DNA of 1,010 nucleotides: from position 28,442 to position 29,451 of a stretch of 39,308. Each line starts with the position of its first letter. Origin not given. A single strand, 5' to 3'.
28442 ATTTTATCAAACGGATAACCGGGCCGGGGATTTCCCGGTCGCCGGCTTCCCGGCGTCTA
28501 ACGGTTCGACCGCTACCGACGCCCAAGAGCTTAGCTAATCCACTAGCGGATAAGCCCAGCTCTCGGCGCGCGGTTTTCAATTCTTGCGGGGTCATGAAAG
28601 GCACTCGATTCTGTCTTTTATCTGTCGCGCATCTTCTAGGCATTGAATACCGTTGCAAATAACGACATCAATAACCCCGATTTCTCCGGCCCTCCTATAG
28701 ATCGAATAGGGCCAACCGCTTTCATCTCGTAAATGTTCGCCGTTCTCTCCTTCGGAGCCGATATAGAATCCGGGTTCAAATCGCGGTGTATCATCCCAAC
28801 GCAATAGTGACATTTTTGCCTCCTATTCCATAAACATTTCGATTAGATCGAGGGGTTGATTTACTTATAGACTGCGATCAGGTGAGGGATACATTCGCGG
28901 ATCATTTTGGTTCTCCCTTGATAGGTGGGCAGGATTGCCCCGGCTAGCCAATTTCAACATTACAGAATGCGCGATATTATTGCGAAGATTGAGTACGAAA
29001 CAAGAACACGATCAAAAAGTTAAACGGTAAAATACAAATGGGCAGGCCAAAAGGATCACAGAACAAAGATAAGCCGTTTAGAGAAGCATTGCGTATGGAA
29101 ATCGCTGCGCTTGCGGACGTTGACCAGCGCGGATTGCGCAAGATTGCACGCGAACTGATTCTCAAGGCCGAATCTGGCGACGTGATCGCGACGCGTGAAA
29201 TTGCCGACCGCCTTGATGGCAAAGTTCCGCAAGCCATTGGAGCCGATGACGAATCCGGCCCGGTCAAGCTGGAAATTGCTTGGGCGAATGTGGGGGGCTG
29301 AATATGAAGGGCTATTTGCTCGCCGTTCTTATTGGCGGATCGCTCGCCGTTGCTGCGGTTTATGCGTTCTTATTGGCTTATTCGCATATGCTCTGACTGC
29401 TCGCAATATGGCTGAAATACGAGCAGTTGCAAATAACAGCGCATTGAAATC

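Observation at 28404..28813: Reverse-oriented two-gene cassette: small acidic protein plus overlapping HTH gene (acr-aca-like or toxin-antitoxin-like)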

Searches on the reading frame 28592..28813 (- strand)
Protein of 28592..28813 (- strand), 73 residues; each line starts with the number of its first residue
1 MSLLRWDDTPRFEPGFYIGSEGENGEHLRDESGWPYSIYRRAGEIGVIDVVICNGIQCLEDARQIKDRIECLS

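Call 3: search_protein_families(library=pfam, proteins=[window:28592-28813:-], max_evalue=1)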
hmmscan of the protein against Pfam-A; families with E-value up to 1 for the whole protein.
window:28592-28813:- (73 aa): 0 families

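Call 4: search_protein_families(library=ncbifam, proteins=[window:28592-28813:-], max_evalue=1)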
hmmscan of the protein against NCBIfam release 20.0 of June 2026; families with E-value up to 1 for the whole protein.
window:28592-28813:- (73 aa): 0 families

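Call 5: search_protein_families(library=phrogs, proteins=[window:28592-28813:-], max_evalue=1)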
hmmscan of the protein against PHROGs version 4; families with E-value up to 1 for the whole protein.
window:28592-28813:- (73 aa): 0 families

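Call 6: search_protein_families(library=padloc, proteins=[window:28592-28813:-], max_evalue=1)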
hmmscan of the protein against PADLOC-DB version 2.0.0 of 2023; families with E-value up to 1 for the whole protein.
window:28592-28813:- (73 aa): 0 families

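Call 7: find_homologous_proteins(query=window:28592-28813:-, max_evalue=0.01)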
Query window:28592-28813:- (73 aa): 13 proteins with E <= 0.01 among 13 candidates.
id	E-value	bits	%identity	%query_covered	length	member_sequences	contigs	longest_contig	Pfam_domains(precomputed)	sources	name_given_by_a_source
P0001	2.2e-44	166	100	100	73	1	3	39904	-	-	-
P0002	5.8e-33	130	77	100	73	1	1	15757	-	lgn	-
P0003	1.9e-31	125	78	99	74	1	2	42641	-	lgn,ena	-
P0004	1.4e-29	119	74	99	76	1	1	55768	-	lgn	-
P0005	5.0e-29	117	74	99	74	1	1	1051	-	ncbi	-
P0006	2.2e-27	112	68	99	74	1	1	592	-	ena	-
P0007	2.3e-24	102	63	100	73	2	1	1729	-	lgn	-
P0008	3.0e-24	102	64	99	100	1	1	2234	-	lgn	-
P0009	6.6e-20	88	69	79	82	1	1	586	-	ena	-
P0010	2.3e-19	86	73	75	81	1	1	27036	-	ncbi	-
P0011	2.1e-18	83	52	95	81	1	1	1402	-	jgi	jgi:hypothetical protein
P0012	7.1e-18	82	75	71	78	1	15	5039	-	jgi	jgi:hypothetical protein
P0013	1.6e-17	81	66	78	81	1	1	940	-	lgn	-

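Call 10: find_encoding_contigs(protein=P0004, flank=10000, max_places=3)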
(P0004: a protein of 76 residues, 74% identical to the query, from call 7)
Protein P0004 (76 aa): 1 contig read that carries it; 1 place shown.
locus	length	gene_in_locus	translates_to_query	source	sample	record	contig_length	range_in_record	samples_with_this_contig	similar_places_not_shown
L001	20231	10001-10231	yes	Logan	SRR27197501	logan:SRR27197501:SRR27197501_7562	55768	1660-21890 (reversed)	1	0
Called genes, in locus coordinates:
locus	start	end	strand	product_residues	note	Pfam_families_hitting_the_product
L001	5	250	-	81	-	-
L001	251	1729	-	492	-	-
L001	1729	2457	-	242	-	-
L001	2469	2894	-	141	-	-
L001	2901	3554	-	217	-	-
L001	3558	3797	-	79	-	-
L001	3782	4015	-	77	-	-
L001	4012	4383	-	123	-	-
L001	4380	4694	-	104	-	-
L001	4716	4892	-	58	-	-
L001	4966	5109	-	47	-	-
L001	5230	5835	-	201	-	PF04542:Sigma70_r2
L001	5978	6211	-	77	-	-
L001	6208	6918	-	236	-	-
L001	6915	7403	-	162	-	-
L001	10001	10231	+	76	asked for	-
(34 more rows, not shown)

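Call 11: find_encoding_contigs(protein=P0003, flank=10000, max_places=3)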
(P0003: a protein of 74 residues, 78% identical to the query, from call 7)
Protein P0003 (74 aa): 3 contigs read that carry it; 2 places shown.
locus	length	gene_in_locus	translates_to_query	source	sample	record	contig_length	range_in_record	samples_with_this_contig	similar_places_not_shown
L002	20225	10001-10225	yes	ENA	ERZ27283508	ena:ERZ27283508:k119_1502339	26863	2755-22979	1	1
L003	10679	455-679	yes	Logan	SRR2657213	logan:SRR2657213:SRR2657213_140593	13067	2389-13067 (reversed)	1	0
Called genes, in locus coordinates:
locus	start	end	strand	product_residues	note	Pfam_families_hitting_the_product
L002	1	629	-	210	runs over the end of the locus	-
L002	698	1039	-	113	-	-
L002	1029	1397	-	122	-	PF10686:YAcAr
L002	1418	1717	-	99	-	PF10073:GapR_DNA-bd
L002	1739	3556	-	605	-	PF13155:Toprim_2, PF03796:DnaB_C (faint), PF13481:AAA_25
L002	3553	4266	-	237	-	-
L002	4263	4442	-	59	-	-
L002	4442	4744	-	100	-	-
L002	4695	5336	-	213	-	PF08299:Bac_DnaA_C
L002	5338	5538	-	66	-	-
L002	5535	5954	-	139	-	PF07750:GcrA (weak)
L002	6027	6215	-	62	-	-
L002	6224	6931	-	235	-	PF09669:Phage_pRha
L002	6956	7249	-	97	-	-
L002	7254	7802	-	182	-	-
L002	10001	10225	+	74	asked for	-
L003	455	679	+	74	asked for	-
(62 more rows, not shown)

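Call 14: find_encoding_contigs(protein=P0002, flank=8000, max_places=3)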
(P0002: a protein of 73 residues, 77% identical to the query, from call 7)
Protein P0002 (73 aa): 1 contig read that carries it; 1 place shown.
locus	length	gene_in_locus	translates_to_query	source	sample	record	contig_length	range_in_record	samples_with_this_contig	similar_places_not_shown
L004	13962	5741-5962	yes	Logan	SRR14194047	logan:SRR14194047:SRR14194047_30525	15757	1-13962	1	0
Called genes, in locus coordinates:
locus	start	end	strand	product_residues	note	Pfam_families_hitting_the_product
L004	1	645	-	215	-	?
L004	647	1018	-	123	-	-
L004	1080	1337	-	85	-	-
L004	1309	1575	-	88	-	-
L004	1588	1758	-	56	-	-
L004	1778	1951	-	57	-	-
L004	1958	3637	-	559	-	PF17289:Terminase_6C (faint)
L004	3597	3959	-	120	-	PF18932:DUF5681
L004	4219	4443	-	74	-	-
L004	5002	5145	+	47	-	-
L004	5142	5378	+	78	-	-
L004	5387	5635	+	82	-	-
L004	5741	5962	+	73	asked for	-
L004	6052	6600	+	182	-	-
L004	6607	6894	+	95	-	-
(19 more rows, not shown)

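Call 15: find_encoding_contigs(protein=P0010, flank=8000, max_places=3)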
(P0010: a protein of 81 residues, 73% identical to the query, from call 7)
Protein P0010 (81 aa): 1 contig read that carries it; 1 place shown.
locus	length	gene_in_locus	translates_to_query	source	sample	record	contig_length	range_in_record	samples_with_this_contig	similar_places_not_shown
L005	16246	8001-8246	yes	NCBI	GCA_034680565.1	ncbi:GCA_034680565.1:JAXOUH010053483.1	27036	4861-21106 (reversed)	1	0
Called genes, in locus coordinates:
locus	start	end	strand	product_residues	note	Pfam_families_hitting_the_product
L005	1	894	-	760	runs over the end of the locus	PF12708:Pect-lyase_RHGA_epim, PF13229:Beta_helix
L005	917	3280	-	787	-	PF23899:SU10_portal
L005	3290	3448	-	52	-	-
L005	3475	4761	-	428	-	PF04466:Terminase_3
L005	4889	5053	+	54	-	-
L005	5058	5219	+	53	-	-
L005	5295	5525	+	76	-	-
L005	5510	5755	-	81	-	-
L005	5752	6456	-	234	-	PF00145:DNA_methylase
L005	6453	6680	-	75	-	-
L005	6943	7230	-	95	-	-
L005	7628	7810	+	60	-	-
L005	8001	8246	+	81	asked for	-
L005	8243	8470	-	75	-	-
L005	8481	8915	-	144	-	-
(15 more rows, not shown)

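Call 22: search_solved_structures(query=A1, max_evalue=10)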
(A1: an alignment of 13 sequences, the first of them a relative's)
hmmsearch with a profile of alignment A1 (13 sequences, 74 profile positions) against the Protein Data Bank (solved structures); distinct sequences matched with E-value up to 10: 0.

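Call 28: find_related_loci(query=A1, collection=viral_contigs, flank=4000)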
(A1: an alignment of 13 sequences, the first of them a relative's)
Query A1 (73 aa) in viral_contigs; peptide patterns used: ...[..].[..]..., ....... (x = any residue, [..] = any of these).
22 stretches matched a pattern; 3 encode a relative of the query (tblastn E <= 1e-3); 3 distinct loci.
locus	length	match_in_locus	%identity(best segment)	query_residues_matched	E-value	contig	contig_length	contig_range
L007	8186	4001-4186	56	2-62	7e-23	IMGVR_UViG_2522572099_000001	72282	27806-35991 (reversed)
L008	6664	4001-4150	58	16-65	2e-17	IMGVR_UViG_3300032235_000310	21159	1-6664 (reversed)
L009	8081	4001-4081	48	35-60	1e-4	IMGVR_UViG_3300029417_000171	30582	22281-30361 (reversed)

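Call 31: predict_structure(alignment_id=A1)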
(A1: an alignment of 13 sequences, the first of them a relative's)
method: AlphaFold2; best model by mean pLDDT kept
length: 73 residues; sequences in the alignment: 13
mean_pLDDT: 89.1   pTM: 0.75
mean pLDDT of the five models: 89.1, 88.9, 86.6, 86.3, 84.0
residues with pLDDT >= 90: 49; 70-90: 18; 50-70: 6; < 50: 0
segments of 3 or more residues with pLDDT < 50: none
pLDDT, mean of each block of 10 residues (from residue 1): 69 93 90 93 92 94 94 82
secondary structure, 60 per line:
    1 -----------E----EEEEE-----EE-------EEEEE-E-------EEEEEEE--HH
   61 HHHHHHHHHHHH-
elements in order: E17-21 E36-40 E50-56 H59-72

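Call 32: search_protein_representatives(alignment_id=A1)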
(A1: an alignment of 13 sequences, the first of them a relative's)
Query: 13 sequences, 74 profile positions. Proteins with E-value up to 0.001 (for the whole library): 54; up to 1e-10: 42; up to 1e-30: 1. The best 54 are listed.
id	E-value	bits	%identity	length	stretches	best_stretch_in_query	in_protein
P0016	1.9e-31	123.7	-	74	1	1-73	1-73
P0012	1.3e-30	121.0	-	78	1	9-72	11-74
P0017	3.2e-29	116.5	-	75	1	1-73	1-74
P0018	1.1e-28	114.8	-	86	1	2-73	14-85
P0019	1.1e-26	108.3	-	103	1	3-72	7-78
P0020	2.1e-26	107.5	-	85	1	3-72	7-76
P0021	9.9e-25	102.1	-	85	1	2-72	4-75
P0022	1.2e-24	101.9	-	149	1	4-72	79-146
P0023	2.5e-24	100.8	-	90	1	3-72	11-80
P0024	1.1e-23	98.8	-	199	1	5-71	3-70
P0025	4.8e-23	96.7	-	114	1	3-72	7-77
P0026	9.9e-23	95.7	-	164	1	3-72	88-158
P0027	1.5e-22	95.1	-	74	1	4-71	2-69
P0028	2.0e-22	94.8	-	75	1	3-71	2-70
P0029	2.5e-22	94.4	-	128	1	10-71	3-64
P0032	4.7e-22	93.5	-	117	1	4-72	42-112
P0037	5.9e-21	90.0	-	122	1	4-71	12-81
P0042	5.3e-19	83.8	-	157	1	6-72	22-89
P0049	5.7e-17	77.2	-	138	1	15-71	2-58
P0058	4.5e-08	48.8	-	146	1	17-72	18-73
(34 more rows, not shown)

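Call 35: search_protein_families(library=pfam, proteins=[P0022, P0024, P0026, P0029, P0042, P0049, P0058, P0032, P0037, P0025], max_evalue=0.01)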
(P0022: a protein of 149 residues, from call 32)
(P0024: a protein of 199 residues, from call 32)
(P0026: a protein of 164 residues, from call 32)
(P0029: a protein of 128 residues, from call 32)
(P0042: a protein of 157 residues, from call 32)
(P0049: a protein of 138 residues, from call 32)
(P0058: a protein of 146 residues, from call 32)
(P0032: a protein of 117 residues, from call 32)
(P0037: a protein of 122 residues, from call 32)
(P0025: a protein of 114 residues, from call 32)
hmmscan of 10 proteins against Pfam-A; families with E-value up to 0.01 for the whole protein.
P0022 (149 aa): 0 families

P0024 (199 aa): 1 family
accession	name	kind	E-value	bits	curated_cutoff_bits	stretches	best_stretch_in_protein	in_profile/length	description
PF11171.13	DUF2958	-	4.7e-39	133.6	21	1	87-194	1-107/111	Protein of unknown function (DUF2958)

P0026 (164 aa): 0 families

P0029 (128 aa): 1 family
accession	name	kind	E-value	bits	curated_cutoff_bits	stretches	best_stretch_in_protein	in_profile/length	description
PF00098.28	zf-CCHC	-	0.0034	17.9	20.8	1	111-125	2-16/18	Zinc knuckle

P0042 (157 aa): 0 families

P0049 (138 aa): 0 families

P0058 (146 aa): 0 families

P0032 (117 aa): 0 families

P0037 (122 aa): 0 families

P0025 (114 aa): 0 families

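Call 36: fold_search(model_id=the predicted structure, library=pdb)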
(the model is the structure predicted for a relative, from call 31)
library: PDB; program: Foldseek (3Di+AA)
matches with E <= 10: 153; with E <= 0.001: 0
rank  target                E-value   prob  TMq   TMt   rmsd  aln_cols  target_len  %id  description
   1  5vnb_A                2.1e+00  0.07  0.28  0.17   8.7        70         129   10  YEATS in complex with histone H3 (released 2018-09-05)
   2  5oe4_B                2.2e+00  0.04  0.21  0.06   9.8        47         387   15  Crystal structure of the N-terminal domain of PqsA in complex with anthraniloyl-AMP (crystal form 2) (released 2017-09-06)
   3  5oe3_B                2.2e+00  0.04  0.21  0.06   9.8        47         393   15  Crystal structure of the N-terminal domain of PqsA in complex with anthraniloyl-AMP (crystal form 1) (released 2017-09-06)
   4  6euu_B                2.4e+00  0.02  0.19  0.07  12.9        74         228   14  The Transcriptional Regulator PrfA from Listeria Monocytogenes in complex with a ring-fused 2-pyridone (KSK29) (released 2018-05-02)
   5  7edr_A                3.0e+00  0.08  0.33  0.10  10.0        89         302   11  The crystal structure of the FERM and C-terminal domain complex of Drosophila Merlin (released 2021-04-14)
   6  5oe4_A                3.0e+00  0.03  0.21  0.06   9.8        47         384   15  Crystal structure of the N-terminal domain of PqsA in complex with anthraniloyl-AMP (crystal form 2) (released 2017-09-06)
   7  5oe6_C                3.0e+00  0.03  0.21  0.06   9.8        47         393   15  Crystal structure of the N-terminal domain of PqsA in complex with 6-fluoroanthraniloyl-AMP (crystal form 1) (released 2017-09-06)
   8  5oe3_A                3.0e+00  0.03  0.21  0.06   9.9        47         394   15  Crystal structure of the N-terminal domain of PqsA in complex with anthraniloyl-AMP (crystal form 1) (released 2017-09-06)
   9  6qw1_A                3.0e+00  0.02  0.18  0.08  11.9        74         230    9  The Transcriptional Regulator PrfA-L140F mutant from Listeria Monocytogenes (released 2020-04-01)
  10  8zxq                  3.2e+00  0.07  0.28  0.23   4.6        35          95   17  Crystal structure of Ssr1698 in complex with heme b (released 2024-12-25)
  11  8iq9_A                3.2e+00  0.03  0.21  0.05   8.0        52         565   17  Crystal structure of trimeric K2-2 TSP in complex with tetrasaccharide and octasaccharide (released 2024-02-21)
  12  5oe6_D                3.2e+00  0.03  0.21  0.06   9.8        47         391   15  Crystal structure of the N-terminal domain of PqsA in complex with 6-fluoroanthraniloyl-AMP (crystal form 1) (released 2017-09-06)
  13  2bgc_H                3.2e+00  0.02  0.18  0.06  13.1        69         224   10  PrfA-G145S, a constitutive active mutant of the Transcriptional Regulator In L.monocytogenes (released 2005-04-14)
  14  8cbi_B                3.2e+00  0.02  0.19  0.07  12.5        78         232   12  The Transcriptional Regulator PrfA from Listeria Monocytogenes in complex with tetrapeptide Thr-Lys-Pro-Arg (released 2024-08-07)
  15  7edr_B                3.4e+00  0.08  0.34  0.10   9.1        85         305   12  The crystal structure of the FERM and C-terminal domain complex of Drosophila Merlin (released 2021-04-14)
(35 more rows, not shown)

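Call 39: fold_search(model_id=the predicted structure, library=viral)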
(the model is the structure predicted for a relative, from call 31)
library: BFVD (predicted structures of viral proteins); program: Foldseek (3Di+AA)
matches with E <= 10: 308; with E <= 0.001: 0
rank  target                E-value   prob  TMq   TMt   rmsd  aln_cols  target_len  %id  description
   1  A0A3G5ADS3            5.0e-02  0.54  0.32  0.13   8.7        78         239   18  Translation initiation factor eIF-1A [Hyperionvirus sp.]
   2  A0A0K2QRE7            1.7e-01  0.69  0.47  0.11   5.7        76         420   16  Uncharacterized protein [Ralstonia phage RSF1]
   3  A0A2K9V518            2.8e-01  0.54  0.45  0.34   3.9        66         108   21  Uncharacterized protein [Erwinia phage vB_EamP-S2]
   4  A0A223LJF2            3.2e-01  0.84  0.54  0.50   4.3        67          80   19  Uncharacterized protein [Erwinia phage vB_EamM_RisingSun]
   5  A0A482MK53            4.4e-01  0.77  0.54  0.19   7.6        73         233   15  Uncharacterized protein [Burkholderia phage BcepSauron]
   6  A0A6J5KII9            4.6e-01  0.30  0.42  0.34   8.7        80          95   16  Uncharacterized protein [uncultured Caudovirales phage]
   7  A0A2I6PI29            5.3e-01  0.47  0.44  0.34   4.0        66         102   18  Uncharacterized protein [Pseudomonas phage PMBT3]
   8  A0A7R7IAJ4            5.3e-01  0.33  0.42  0.09   5.2        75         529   19  (no name in the UniProt tables at hand)
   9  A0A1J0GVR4            9.8e-01  0.08  0.26  0.24   7.0        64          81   12  Uncharacterized protein [Streptomyces phage BRock]
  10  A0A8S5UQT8            1.0e+00  0.08  0.26  0.23   6.5        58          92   28  Uncharacterized protein [Podoviridae sp. ctQyH19]
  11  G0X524                1.1e+00  0.03  0.16  0.17  11.8        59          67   17  Uncharacterized protein [Salmonella phage 7-11]
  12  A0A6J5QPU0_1          1.2e+00  0.03  0.20  0.02  13.9        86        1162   22  Large polyvalent protein associated domain-containing protein [uncultured Caudovirales phage]
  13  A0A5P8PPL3            1.4e+00  0.14  0.34  0.37   5.3        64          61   16  (no name in the UniProt tables at hand)
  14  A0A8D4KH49            1.4e+00  0.09  0.33  0.33  11.7        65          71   12  (no name in the UniProt tables at hand)
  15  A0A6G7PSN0            1.5e+00  0.14  0.33  0.04   4.2        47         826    8  RNA-dependent RNA polymerase [Gergich narna-like virus]
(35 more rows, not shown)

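Call 97: find_related_loci(query=A1, collection=metagenome_contigs, flank=2500)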
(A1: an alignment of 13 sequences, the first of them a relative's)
Query A1 (73 aa) in metagenome_contigs; peptide patterns used: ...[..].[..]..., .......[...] (x = any residue, [..] = any of these).
195 stretches matched a pattern; 14 encode a relative of the query (tblastn E <= 1e-3); 14 distinct loci.
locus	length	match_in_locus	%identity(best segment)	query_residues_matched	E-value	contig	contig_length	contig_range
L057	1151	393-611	67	1-73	3e-32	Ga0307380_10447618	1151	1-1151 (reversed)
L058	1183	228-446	67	1-73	4e-32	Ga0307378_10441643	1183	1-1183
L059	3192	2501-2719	58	1-73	2e-26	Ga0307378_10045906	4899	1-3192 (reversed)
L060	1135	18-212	55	1-65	9e-25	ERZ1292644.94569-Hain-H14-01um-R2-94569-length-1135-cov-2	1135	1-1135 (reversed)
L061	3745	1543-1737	55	1-65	1e-24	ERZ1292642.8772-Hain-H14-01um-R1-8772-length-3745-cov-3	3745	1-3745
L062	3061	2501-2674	64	8-65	4e-23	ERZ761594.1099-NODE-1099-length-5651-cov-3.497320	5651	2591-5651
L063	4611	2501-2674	64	8-65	4e-23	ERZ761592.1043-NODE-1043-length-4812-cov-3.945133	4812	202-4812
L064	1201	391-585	57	1-65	5e-22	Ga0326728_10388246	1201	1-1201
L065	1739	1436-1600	58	11-65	1e-19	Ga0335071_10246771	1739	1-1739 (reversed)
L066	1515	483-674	51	1-65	9e-19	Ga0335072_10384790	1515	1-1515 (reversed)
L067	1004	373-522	56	16-65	7e-17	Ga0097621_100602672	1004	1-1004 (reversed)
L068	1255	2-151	54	21-70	4e-15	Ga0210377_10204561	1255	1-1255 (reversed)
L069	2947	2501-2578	69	32-57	3e-11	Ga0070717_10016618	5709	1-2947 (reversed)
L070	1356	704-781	69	32-57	3e-11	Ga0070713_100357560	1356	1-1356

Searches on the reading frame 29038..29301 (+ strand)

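Call 41: search_protein_families(library=pfam, proteins=[window:29038-29301:+], max_evalue=0.01)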
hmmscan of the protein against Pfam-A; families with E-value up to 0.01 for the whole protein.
window:29038-29301:+ (87 aa): 1 family
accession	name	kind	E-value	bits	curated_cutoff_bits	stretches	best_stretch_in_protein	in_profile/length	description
PF18932.5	DUF5681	-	0.00036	21.5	27.5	1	2-62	15-75/77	Family of unknown function (DUF5681)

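Call 42: search_protein_families(library=phrogs, proteins=[window:29038-29301:+], max_evalue=0.001)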
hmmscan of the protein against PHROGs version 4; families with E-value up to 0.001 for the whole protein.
window:29038-29301:+ (87 aa): 0 families
